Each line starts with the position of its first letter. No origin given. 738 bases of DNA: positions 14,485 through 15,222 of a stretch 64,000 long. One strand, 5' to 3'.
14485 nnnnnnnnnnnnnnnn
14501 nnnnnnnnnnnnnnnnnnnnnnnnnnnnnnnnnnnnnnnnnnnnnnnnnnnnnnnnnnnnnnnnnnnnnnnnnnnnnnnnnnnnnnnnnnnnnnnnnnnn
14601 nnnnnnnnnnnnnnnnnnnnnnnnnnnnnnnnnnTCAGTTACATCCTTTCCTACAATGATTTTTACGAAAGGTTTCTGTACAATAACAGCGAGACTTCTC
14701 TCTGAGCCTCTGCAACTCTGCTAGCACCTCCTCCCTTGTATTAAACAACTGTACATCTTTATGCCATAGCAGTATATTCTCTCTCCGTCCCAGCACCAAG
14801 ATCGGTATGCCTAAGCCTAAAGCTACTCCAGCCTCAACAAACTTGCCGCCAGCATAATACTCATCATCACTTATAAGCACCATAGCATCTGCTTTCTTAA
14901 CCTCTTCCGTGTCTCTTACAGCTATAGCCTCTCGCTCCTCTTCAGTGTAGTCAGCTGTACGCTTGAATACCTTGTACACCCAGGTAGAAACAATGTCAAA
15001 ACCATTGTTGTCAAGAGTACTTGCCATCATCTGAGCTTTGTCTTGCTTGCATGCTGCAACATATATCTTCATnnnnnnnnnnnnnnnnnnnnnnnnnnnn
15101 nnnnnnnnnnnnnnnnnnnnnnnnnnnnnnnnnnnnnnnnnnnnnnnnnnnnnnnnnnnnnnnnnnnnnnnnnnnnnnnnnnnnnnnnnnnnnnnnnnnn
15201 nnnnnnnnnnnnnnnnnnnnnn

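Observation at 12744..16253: Family-A DNA polymerase split at the exo/pol boundary by two nucleotide-catabolism genes, with a UDG4-like domain on the exonuclease half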

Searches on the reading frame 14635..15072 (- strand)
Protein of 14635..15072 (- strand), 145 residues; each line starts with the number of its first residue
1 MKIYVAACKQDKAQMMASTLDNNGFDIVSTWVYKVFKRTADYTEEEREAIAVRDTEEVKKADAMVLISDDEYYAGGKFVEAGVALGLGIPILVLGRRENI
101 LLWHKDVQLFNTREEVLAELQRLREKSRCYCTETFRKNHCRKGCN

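Call 3: search_protein_families(library=pfam, proteins=[window:14635-15072:-], max_evalue=0.1)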
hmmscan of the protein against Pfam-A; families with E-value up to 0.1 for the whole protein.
window:14635-15072:- (145 aa): 1 family
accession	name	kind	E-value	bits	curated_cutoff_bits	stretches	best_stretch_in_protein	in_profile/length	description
PF05014.21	Nuc_deoxyrib_tr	-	1.3e-07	32.1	28.8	1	8-95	12-97/117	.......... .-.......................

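Call 4: search_protein_families(library=phrogs, proteins=[window:14635-15072:-], max_evalue=0.001)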
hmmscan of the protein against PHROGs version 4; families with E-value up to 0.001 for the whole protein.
window:14635-15072:- (145 aa): 0 families

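Call 29: find_homologous_proteins(query=window:14635-15072:-, max_evalue=0.001)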
Query window:14635-15072:- (145 aa): 7 proteins with E <= 0.001 among 40 candidates.
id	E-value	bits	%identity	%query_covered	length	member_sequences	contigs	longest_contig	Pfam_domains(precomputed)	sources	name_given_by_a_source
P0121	7.4e-92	323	100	100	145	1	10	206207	PF05014.22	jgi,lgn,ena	-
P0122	1.6e-29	121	41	100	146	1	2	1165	PF05014.22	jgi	jgi:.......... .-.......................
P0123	2.1e-26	111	51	80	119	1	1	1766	-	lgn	-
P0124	6.9e-24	102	50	81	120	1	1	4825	PF05014.22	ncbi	-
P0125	1.2e-20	92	46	83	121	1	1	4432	-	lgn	-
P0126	1.8e-19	88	47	83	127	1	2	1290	PF05014.22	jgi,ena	jgi:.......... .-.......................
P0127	8.1e-17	79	39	83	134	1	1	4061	-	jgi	jgi:hypothetical protein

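Call 30: search_protein_families(library=ncbifam, proteins=[window:14635-15072:-], max_evalue=0.01)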
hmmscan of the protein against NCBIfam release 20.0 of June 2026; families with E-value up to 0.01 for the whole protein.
window:14635-15072:- (145 aa): 0 families

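Call 31: find_encoding_contigs(protein=P0121, flank=3000, max_places=6)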
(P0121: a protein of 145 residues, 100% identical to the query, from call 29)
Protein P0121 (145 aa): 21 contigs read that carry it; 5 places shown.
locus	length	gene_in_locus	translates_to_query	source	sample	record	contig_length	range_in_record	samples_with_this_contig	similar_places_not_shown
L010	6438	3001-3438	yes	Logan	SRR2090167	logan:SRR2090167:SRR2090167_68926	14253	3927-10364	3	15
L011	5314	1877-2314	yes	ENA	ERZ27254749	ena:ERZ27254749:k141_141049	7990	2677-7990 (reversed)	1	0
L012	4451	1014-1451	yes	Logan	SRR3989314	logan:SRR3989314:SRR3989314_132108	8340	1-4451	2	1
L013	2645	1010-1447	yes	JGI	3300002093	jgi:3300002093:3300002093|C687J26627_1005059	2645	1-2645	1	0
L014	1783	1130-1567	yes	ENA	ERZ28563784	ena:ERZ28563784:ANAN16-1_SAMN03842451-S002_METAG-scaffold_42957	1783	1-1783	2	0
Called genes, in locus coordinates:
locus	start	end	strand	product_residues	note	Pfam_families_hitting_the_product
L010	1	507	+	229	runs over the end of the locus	-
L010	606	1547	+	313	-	-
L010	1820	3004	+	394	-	PF03167:UDG, PF01612:DNA_pol_A_exo1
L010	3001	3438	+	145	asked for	PF05014:Nuc_deoxyrib_tr (weak)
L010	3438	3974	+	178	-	PF06941:NT5C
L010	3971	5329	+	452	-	PF00476:DNA_pol_A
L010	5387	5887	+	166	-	-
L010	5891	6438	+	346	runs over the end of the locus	-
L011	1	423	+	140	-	?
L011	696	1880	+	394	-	PF03167:UDG, PF01612:DNA_pol_A_exo1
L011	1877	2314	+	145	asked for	PF05014:Nuc_deoxyrib_tr (weak)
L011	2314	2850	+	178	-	PF06941:NT5C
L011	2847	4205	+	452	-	PF00476:DNA_pol_A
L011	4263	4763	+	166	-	-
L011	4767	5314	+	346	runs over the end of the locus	-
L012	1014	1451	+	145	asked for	PF05014:Nuc_deoxyrib_tr (weak)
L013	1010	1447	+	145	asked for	PF05014:Nuc_deoxyrib_tr (weak)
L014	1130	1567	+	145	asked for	PF05014:Nuc_deoxyrib_tr (weak)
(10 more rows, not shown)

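Call 50: search_solved_structures(query=A1, max_evalue=1, show_alignments=3)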
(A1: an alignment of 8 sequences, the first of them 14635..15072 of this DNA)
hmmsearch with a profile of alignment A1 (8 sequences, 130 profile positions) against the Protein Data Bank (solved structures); distinct sequences matched with E-value up to 1: 11.
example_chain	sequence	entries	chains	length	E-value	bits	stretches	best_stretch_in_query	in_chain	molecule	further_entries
7m5h_A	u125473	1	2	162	0.023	17.7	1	42-93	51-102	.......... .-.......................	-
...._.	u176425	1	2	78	0.21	14.5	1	1-30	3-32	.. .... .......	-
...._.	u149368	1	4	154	0.33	13.9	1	48-93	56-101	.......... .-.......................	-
8pqr_B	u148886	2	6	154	0.33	13.9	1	48-93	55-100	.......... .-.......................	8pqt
8rh3_A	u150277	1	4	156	0.33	13.9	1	48-93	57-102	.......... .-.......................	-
9emw_A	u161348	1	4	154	0.35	13.8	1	48-93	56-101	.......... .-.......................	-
9emx_A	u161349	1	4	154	0.35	13.8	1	48-93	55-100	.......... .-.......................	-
4jem_A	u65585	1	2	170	0.38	13.7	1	52-98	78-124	CMP/hydroxymethyl CMP hydrolase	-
4jel_A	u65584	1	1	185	0.45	13.5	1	52-98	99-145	CMP/hydroxymethyl CMP hydrolase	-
4ohr_A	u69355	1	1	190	0.48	13.4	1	52-98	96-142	CMP/hydroxymethyl CMP hydrolase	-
8pqp_A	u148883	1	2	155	0.84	12.6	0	48-93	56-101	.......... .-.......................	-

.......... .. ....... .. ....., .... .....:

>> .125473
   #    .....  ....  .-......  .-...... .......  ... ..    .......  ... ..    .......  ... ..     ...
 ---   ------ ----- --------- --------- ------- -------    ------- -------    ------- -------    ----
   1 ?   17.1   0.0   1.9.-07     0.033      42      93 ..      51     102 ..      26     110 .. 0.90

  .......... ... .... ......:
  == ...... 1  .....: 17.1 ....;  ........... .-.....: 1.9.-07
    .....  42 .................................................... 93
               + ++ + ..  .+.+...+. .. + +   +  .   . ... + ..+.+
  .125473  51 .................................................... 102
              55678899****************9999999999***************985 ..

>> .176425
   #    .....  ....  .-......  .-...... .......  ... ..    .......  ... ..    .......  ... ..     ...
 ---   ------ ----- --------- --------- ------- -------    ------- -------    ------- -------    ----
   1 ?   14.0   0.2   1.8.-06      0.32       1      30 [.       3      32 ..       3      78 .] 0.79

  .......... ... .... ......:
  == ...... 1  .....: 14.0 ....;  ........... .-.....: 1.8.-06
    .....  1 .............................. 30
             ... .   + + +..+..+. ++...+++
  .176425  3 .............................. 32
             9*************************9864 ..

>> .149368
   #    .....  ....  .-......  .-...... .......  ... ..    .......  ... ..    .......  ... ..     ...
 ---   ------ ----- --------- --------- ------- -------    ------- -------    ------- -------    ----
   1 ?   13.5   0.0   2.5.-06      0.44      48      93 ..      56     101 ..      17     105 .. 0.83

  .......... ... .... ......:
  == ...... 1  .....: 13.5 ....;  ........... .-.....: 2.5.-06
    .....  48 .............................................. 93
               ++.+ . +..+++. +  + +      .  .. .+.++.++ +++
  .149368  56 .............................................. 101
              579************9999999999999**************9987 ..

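Call 55: search_dna_similar(query=window:14635-15072:-, collection=phages, mode=protein, max_rows=30, max_evalue=0.01)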
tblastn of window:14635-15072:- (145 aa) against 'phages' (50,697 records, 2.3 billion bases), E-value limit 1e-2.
No match.

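Call 64: predict_structure(alignment_id=A2)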
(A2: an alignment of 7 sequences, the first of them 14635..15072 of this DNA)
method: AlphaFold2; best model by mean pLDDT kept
length: 145 residues; sequences in the alignment: 7
mean_pLDDT: 84.1   pTM: 0.79
mean pLDDT of the five models: 84.1, 83.3, 83.0, 82.7, 82.2
residues with pLDDT >= 90: 85; 70-90: 36; 50-70: 8; < 50: 16
segments of 3 or more residues with pLDDT < 50: 131-145
pLDDT, mean of each block of 10 residues (from residue 1): 92 94 96 87 94 94 90 67 93 84 87 96 81 44 42
secondary structure, 60 per line:
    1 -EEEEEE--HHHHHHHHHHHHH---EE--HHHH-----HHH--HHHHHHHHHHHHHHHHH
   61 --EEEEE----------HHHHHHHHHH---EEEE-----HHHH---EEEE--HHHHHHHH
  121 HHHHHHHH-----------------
elements in order: E2-7 H10-22 H30-33 H44-60 E63-67 H78-87 E91-94 H100-103 E107-110 H113-128

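Call 67: find_encoding_contigs(protein=P0124, flank=5000, max_places=3)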
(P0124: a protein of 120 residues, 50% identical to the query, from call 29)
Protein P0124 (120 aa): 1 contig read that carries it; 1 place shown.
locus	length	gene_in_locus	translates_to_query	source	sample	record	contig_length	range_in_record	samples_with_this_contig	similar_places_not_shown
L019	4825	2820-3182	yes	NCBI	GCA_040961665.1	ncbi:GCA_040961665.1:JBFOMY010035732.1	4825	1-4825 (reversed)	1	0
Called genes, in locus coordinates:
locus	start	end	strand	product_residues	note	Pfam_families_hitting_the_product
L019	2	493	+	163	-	?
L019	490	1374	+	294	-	-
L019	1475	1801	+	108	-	-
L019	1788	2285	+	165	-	-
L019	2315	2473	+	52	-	-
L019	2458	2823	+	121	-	PF14359:DUF4406 (weak), PF24963:DUF7768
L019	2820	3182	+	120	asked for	PF05014:Nuc_deoxyrib_tr (weak)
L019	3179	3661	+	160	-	-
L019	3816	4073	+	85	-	-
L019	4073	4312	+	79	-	-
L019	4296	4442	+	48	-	-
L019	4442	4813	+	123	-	-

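Call 68: fold_search(model_id=the predicted structure, library=pdb)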
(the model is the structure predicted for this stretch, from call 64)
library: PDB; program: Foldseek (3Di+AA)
matches with E <= 10: 1483; with E <= 0.001: 22
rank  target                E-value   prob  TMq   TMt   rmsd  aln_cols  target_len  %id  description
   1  7m5h_A                1.3e-04  1.00  0.61  0.57   6.8       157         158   18  Crystal structure of conserved protein from Enterococcus faecalis V583 (released 2021-04-07)
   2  6evs_A                1.7e-04  1.00  0.53  0.56   4.9       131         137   20  Characterization of 2-deoxyribosyltransferase from psychrotolerant bacterium Bacillus psychrosaccharolyticus: a suitab (released 2018-11-14)
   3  7m5h_B                1.8e-04  1.00  0.61  0.56   6.8       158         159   18  Crystal structure of conserved protein from Enterococcus faecalis V583 (released 2021-04-07)
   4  8of6_I                2.0e-04  1.00  0.55  0.54   6.9       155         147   14  Structure of YtoQ (released 2024-03-27)
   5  4p5d_A                2.3e-04  1.00  0.62  0.62   3.9       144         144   19  CRYSTAL STRUCTURE OF RAT DNPH1 (RCL) WITH 6-NAPHTHYL-PURINE-RIBOSIDE-MONOPHOSPHATE (released 2014-08-20)
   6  4kxl_C                2.8e-04  1.00  0.59  0.63   4.3       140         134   21  Crystal structure of DNPH1 (RCL) with 6-CYCLOPENTYL-AMP (released 2014-02-05)
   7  7o62_B                3.2e-04  1.00  0.70  0.73   2.7       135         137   17  Crystal structure of a 2`-deoxyribosyltransferase from the psychrophilic bacterium Desulfotalea psychrophila. (released 2021-10-20)
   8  9i6e_A                3.2e-04  1.00  0.55  0.57   4.9       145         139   21  Crystal structure of DNPH1 bound by compound 5. (released 2025-11-12)
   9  8of6_A                3.7e-04  1.00  0.59  0.58   6.5       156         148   14  Structure of YtoQ (released 2024-03-27)
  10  4fyi_C                3.7e-04  1.00  0.54  0.62   4.9       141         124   20  Crystal structure of rcl with 6-cyclopentyl-AMP (released 2013-01-02)
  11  9da5_A                4.2e-04  1.00  0.57  0.65   4.4       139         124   19  Crystal structure of human DNPH1 bound to inhibitor 2c (released 2025-02-05)
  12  4jen_A                5.1e-04  1.00  0.53  0.62   4.4       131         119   18  Structure of Clostridium botulinum CMP N-glycosidase, BcmB (released 2013-09-11)
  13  7o62_C                5.4e-04  1.00  0.64  0.69   4.0       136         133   18  Crystal structure of a 2`-deoxyribosyltransferase from the psychrophilic bacterium Desulfotalea psychrophila. (released 2021-10-20)
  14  8os9_B                5.4e-04  1.00  0.57  0.65   4.9       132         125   19  Structure of Homo sapiens 2'-deoxynucleoside 5'-phosphate N-hydrolase 1 (DNPH1) (released 2023-08-30)
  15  4p5d_C                5.8e-04  1.00  0.61  0.62   4.2       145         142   20  CRYSTAL STRUCTURE OF RAT DNPH1 (RCL) WITH 6-NAPHTHYL-PURINE-RIBOSIDE-MONOPHOSPHATE (released 2014-08-20)
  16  7o62_A                7.1e-04  1.00  0.63  0.68   4.4       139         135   17  Crystal structure of a 2`-deoxyribosyltransferase from the psychrophilic bacterium Desulfotalea psychrophila. (released 2021-10-20)
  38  7o62_D                2.0e-03  1.00  0.63  0.72   4.0       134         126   19  Crystal structure of a 2`-deoxyribosyltransferase from the psychrophilic bacterium Desulfotalea psychrophila. (released 2021-10-20)
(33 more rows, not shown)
